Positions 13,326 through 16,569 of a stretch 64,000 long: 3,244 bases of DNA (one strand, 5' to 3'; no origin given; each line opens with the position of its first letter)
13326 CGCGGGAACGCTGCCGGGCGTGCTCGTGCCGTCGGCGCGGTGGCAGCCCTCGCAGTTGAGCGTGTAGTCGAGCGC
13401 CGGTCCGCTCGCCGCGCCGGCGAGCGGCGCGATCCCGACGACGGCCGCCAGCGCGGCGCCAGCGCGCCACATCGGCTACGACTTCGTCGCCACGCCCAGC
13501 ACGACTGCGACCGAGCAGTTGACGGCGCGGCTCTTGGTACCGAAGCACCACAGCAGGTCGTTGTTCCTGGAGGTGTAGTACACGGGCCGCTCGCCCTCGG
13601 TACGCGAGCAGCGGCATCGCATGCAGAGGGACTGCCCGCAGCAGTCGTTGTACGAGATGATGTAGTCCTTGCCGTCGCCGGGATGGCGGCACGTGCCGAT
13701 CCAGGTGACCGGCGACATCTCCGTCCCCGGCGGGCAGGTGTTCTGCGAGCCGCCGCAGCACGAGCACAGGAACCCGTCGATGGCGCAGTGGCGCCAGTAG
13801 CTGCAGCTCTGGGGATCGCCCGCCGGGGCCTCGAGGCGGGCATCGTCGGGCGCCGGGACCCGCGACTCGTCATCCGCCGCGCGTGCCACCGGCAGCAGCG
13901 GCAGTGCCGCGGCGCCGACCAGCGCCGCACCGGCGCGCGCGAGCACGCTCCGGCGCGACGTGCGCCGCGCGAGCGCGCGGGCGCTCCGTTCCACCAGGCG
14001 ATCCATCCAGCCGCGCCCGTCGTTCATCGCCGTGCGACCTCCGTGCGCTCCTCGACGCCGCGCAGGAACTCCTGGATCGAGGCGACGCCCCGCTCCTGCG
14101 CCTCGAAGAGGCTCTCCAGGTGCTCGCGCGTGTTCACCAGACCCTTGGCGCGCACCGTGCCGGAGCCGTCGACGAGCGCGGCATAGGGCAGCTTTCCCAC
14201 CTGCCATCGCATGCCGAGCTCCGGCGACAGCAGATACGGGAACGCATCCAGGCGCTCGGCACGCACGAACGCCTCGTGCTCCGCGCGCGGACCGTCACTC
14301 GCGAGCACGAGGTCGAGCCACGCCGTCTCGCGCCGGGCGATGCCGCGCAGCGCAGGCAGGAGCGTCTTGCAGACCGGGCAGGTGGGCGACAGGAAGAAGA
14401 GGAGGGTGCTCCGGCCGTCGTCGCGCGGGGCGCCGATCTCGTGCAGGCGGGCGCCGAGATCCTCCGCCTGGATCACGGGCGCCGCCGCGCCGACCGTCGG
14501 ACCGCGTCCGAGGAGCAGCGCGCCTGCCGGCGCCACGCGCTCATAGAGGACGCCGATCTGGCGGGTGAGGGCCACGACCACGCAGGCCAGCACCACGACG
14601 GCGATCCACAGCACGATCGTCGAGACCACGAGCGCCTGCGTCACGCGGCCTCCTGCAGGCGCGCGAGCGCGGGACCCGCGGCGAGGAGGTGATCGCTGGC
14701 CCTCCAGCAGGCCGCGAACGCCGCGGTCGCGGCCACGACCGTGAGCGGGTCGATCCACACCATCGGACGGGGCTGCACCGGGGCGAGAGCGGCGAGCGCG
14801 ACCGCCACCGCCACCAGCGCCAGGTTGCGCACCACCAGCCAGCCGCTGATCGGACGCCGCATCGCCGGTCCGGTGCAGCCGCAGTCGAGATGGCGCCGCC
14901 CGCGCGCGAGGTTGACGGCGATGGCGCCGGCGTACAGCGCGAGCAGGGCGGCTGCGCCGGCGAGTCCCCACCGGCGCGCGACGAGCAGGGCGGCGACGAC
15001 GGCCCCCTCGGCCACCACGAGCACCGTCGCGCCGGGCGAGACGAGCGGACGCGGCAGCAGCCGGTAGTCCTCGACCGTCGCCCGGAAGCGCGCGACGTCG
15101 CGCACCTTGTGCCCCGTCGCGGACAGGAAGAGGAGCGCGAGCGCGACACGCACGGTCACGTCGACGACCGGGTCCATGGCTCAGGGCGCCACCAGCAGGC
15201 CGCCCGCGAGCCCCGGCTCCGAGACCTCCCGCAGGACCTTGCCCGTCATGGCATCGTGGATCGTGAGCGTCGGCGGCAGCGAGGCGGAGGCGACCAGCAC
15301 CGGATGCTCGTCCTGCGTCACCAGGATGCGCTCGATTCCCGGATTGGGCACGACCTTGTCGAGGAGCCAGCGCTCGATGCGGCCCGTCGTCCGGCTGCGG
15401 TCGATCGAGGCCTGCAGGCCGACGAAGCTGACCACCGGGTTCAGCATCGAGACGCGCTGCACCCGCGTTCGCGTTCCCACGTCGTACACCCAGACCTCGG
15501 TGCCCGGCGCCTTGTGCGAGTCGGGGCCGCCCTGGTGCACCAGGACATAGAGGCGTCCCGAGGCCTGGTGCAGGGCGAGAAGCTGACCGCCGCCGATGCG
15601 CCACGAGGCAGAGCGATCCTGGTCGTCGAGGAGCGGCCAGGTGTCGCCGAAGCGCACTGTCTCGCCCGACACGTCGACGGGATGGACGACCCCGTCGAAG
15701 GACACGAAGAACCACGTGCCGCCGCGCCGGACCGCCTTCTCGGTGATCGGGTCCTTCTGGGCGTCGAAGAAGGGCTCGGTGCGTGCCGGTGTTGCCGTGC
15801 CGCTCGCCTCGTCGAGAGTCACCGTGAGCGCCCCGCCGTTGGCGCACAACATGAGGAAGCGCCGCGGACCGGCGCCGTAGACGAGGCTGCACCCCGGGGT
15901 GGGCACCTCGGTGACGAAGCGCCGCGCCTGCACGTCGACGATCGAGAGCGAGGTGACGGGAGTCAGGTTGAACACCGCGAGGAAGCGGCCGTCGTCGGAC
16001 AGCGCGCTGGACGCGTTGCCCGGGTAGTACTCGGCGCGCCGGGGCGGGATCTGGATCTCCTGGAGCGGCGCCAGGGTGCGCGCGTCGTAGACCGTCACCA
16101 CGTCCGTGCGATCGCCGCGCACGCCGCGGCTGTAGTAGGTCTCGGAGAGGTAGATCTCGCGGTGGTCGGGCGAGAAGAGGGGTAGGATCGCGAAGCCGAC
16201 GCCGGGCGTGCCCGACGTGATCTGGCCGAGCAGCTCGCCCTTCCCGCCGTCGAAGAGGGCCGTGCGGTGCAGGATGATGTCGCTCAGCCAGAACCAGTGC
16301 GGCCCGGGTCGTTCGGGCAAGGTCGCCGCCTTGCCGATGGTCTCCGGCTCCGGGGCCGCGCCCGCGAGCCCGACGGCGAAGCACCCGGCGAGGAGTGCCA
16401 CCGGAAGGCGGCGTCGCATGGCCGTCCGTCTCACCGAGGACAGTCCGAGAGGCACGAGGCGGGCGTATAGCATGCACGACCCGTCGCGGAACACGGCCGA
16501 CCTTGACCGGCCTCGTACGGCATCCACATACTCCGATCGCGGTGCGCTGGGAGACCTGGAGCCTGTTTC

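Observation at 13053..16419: Minimal TTQ amine dehydrogenase cluster (mauB-mauE-mauD-mauA-cytochrome c) without mauG, mauF or amicyanin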

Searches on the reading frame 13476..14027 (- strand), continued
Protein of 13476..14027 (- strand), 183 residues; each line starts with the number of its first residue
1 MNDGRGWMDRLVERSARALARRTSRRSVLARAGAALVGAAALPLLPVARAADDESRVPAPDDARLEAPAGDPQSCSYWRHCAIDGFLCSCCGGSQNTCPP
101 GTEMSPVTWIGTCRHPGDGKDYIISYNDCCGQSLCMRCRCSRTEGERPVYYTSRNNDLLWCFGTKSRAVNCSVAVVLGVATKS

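Call 69: get_annotated_region(hit=H14, flank=7000)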
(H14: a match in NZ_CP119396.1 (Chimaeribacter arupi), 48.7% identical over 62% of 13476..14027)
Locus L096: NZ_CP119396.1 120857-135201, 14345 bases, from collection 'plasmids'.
description: Chimaeribacter arupi strain DSM 115072 plasmid p353_DSM_115072, complete sequence
organism: Chimaeribacter arupi (NCBI taxid 2060066)
taxonomy: Bacteria; Pseudomonadota; Gammaproteobacteria; Enterobacterales; Yersiniaceae; Chimaeribacter; Chimaeribacter arupi
host: -; source: Homo sapiens,blood culture; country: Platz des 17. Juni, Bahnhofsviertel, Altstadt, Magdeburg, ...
typing (MOB-suite, as given by PLSDB): non-mobilizable
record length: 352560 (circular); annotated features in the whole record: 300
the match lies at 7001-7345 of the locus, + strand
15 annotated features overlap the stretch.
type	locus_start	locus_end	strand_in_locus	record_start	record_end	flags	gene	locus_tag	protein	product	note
CDS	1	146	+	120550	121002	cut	-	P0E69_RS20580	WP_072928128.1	antitoxin Xre/MbcA/ParS toxin-binding domain-containing protein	-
CDS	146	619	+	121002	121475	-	-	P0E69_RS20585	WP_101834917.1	RES family NAD+ phosphorylase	-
CDS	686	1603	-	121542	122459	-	-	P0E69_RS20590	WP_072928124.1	manganese catalase family protein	-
CDS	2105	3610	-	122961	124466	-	proP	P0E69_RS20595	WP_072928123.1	glycine betaine/L-proline transporter ProP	GO:0055085 - transmembrane transport [Evidence IEA]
CDS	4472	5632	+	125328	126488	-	-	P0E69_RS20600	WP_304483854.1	amine dehydrogenase large subunit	-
CDS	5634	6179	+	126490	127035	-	-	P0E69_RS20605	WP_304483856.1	MauE/DoxX family redox-associated membrane protein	GO:0030416 - methylamine metabolic process [Evidence IEA]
CDS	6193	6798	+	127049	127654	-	-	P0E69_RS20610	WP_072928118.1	thioredoxin-like domain-containing protein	-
CDS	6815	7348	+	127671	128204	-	-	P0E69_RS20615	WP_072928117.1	methylamine dehydrogenase light chain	GO:0009308 - amine metabolic process [Evidence IEA]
CDS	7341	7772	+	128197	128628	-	-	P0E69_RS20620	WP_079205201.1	c-type cytochrome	-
CDS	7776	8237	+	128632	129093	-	-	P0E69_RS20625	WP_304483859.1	hypothetical protein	-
CDS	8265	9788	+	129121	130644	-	-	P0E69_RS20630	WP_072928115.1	multicopper oxidase family protein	-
CDS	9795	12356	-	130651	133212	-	-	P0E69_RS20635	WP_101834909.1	EAL domain-containing protein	-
CDS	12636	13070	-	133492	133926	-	-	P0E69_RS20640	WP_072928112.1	pyridoxamine 5'-phosphate oxidase family protein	-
CDS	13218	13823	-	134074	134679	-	-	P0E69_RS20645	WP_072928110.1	DsrE family protein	-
CDS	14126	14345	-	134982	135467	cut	-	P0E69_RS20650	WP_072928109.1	GNAT family N-acetyltransferase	-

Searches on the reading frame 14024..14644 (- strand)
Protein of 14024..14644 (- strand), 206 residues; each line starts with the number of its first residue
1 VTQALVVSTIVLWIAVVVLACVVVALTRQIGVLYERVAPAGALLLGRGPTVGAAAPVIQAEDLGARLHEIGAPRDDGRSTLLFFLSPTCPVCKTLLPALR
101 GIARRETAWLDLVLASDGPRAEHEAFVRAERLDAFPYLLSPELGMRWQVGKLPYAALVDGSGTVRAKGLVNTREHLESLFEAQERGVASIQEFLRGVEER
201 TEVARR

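Call 4: search_protein_families(library=pfam, proteins=[window:14024-14644:-], max_evalue=0.01)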
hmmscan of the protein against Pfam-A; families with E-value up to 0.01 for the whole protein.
window:14024-14644:- (206 aa): 2 families
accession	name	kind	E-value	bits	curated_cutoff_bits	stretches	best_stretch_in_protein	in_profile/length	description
PF13098.12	Thioredoxin_2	-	8.8e-05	23.2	27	1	76-172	4-97/104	Thioredoxin-like domain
PF00578.27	AhpC-TSA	-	0.00035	20.9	26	1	51-164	1-121/124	AhpC/TSA family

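Call 5: search_protein_families(library=ncbifam, proteins=[window:14024-14644:-], max_evalue=0.01)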
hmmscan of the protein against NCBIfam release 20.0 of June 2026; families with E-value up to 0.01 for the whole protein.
window:14024-14644:- (206 aa): 2 families
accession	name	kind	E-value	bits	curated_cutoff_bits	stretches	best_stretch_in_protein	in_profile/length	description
TIGR02661.1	MauD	equivalog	9.1e-61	204.6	188.6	1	5-194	2-189/189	methylamine dehydrogenase accessory protein MauD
NF041202.1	StoA_CxxC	exception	0.0019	18.1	210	1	75-164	50-144/163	endospore biogenesis thiol-disulfide oxidoreductase StoA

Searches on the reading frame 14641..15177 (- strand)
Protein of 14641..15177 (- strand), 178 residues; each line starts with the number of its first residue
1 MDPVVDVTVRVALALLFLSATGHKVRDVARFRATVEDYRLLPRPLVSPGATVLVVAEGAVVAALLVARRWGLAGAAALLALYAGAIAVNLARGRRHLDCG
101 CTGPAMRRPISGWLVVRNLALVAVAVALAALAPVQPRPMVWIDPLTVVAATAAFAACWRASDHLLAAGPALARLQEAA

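Call 4: search_protein_families(library=pfam, proteins=[window:14641-15177:-], max_evalue=0.01)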
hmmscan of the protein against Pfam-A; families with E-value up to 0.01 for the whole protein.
window:14641-15177:- (178 aa): 2 families
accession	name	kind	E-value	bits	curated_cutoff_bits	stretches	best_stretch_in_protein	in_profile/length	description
PF07291.16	MauE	-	4.9e-28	98.4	27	1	7-130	6-127/128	Methylamine utilisation protein MauE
PF13564.11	DoxX_2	-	0.00051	20.6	26.3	1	9-94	2-86/103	DoxX-like family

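Call 5: search_protein_families(library=ncbifam, proteins=[window:14641-15177:-], max_evalue=0.01)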
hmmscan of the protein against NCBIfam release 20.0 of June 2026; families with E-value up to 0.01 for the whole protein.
window:14641-15177:- (178 aa): 0 families

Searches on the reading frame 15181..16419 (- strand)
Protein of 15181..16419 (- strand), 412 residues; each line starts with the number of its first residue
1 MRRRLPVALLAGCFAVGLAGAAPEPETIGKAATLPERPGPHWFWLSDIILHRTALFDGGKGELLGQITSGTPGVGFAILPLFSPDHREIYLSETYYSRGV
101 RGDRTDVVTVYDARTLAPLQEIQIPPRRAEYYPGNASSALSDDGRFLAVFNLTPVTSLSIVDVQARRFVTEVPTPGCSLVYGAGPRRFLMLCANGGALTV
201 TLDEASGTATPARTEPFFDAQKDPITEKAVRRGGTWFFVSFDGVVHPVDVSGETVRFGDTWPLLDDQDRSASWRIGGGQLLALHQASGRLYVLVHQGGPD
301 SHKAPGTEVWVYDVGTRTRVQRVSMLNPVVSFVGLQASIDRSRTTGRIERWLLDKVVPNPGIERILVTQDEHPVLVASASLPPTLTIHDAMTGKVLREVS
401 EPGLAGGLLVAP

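Call 4: search_protein_families(library=pfam, proteins=[window:15181-16419:-], max_evalue=0.01)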
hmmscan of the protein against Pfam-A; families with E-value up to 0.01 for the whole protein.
window:15181-16419:- (412 aa): 1 family
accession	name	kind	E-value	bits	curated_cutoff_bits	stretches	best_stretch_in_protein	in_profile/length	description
PF06433.17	Me-amine-dh_H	-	7.5e-40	137.3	21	2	55-326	21-289/343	Methylamine dehydrogenase heavy chain (MADH)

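Call 5: search_protein_families(library=ncbifam, proteins=[window:15181-16419:-], max_evalue=0.01)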
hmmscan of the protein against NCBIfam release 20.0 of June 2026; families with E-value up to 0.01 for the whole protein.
window:15181-16419:- (412 aa): 1 family
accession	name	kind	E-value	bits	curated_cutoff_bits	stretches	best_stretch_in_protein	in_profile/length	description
TIGR02658.1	TTQ_MADH_Hv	equivalog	1.7e-40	138.9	454.45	2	55-327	38-305/358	methylamine dehydrogenase (amicyanin) large subunit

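Call 9: search_solved_structures(query=window:15181-16419:-, show_alignments=2)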
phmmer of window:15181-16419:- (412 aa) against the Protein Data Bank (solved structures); distinct sequences matched with E-value up to 0.001: 14.
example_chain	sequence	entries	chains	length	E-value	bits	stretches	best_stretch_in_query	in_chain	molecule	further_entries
2h3x_A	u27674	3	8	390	7.5e-50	173.3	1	37-337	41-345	Aromatic Amine Dehydrogenase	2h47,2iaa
2hkm_A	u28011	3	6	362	1.7e-49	172.1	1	52-337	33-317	Aromatic amine dehydrogenase | Aromatic amine dehydrogenase, large subunit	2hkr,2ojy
2agl_A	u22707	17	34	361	1.7e-49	172.1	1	52-337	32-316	Aromatic amine dehydrogenase | Aromatic amine dehydrogenase; chain A, B | AROMATIC AMINE DEHYDROGENASE ALPHA SUBUNIT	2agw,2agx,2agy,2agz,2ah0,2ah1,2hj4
2q7q_A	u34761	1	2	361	1.7e-49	172.1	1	52-337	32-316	Aralkylamine dehydrogenase heavy chain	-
2i0s_A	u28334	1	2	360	1.7e-49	172.1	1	52-337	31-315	Aromatic amine dehydrogenase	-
2hxc_A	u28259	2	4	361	3.2e-49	171.2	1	52-337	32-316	Aromatic amine dehydrogenase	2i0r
2bbk_H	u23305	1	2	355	2e-35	125.8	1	55-325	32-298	METHYLAMINE DEHYDROGENASE (HEAVY SUBUNIT)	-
4y5r_D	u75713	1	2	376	2.4e-35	125.5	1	55-325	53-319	Methylamine dehydrogenase heavy chain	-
3pxw_D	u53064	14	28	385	2.7e-35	125.4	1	55-325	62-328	Methylamine dehydrogenase heavy chain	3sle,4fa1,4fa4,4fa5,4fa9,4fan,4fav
2gc4_A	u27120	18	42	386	2.7e-35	125.3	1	55-325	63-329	Methylamine dehydrogenase heavy chain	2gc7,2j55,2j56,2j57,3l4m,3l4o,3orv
1mg2_A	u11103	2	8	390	2.8e-35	125.3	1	55-325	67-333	Methylamine dehydrogenase, heavy chain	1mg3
2mta_H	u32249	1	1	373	5.9e-35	124.2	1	55-326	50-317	METHYLAMINE DEHYDROGENASE (HEAVY SUBUNIT)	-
3c75_H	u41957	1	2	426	1.2e-31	113.3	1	52-326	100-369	Methylamine dehydrogenase heavy chain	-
1mae_H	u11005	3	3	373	1.1e-15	60.8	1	53-297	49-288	METHYLAMINE DEHYDROGENASE (HEAVY SUBUNIT)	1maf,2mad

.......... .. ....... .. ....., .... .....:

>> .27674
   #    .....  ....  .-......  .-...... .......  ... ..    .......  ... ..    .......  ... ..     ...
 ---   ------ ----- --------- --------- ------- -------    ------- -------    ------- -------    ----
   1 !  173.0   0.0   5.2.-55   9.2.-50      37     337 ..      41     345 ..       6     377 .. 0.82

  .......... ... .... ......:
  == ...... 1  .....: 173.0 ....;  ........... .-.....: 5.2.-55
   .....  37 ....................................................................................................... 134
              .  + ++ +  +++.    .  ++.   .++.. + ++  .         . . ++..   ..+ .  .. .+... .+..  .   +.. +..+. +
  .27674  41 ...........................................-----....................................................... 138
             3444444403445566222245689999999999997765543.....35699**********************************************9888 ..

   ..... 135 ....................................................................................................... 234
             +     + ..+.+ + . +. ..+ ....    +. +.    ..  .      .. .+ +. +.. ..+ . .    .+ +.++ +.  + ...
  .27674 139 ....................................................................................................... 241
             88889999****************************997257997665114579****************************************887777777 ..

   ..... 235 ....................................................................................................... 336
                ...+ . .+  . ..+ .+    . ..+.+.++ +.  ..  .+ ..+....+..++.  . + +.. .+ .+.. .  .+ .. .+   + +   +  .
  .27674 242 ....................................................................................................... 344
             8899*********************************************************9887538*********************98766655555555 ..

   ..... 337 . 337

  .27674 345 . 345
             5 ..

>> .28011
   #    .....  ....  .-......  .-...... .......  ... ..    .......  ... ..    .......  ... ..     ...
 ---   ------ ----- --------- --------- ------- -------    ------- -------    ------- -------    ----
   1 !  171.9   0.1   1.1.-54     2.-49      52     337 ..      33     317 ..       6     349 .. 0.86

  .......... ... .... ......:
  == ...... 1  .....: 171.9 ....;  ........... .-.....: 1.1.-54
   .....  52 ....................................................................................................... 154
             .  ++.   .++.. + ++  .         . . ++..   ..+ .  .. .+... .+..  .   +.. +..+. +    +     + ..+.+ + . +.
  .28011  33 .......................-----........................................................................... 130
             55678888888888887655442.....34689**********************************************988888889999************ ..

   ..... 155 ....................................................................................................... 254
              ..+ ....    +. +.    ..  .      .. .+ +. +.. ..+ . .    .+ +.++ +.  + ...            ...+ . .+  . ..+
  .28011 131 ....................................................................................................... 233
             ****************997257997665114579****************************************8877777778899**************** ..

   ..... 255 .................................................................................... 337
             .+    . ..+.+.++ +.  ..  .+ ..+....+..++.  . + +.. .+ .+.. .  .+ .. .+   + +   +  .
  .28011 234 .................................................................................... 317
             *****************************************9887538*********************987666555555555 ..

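Call 61: list_cluster_members(proteins=[P0001, window:15181-16419:-, window:13053-13472:-])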
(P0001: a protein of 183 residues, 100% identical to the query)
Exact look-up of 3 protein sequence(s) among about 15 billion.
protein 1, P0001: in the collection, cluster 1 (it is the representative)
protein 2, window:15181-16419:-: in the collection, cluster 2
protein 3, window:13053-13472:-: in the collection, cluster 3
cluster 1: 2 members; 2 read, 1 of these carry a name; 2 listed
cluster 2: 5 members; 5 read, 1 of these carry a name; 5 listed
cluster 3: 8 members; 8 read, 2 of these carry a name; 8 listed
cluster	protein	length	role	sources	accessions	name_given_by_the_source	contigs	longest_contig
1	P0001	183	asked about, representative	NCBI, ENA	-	-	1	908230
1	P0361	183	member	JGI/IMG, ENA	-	methylamine dehydrogenase light chain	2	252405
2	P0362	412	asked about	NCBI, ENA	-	-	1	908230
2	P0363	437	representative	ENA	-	-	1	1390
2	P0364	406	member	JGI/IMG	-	methylamine dehydrogenase heavy chain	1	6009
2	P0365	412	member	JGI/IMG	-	-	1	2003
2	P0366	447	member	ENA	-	-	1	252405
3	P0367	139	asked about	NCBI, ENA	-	-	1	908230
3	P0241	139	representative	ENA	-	-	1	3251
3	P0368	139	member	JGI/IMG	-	mono/diheme cytochrome c family protein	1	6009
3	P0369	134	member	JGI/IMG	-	mono/diheme cytochrome c family protein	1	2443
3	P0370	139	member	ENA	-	-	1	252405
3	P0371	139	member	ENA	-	-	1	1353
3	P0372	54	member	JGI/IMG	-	-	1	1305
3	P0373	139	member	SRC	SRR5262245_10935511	-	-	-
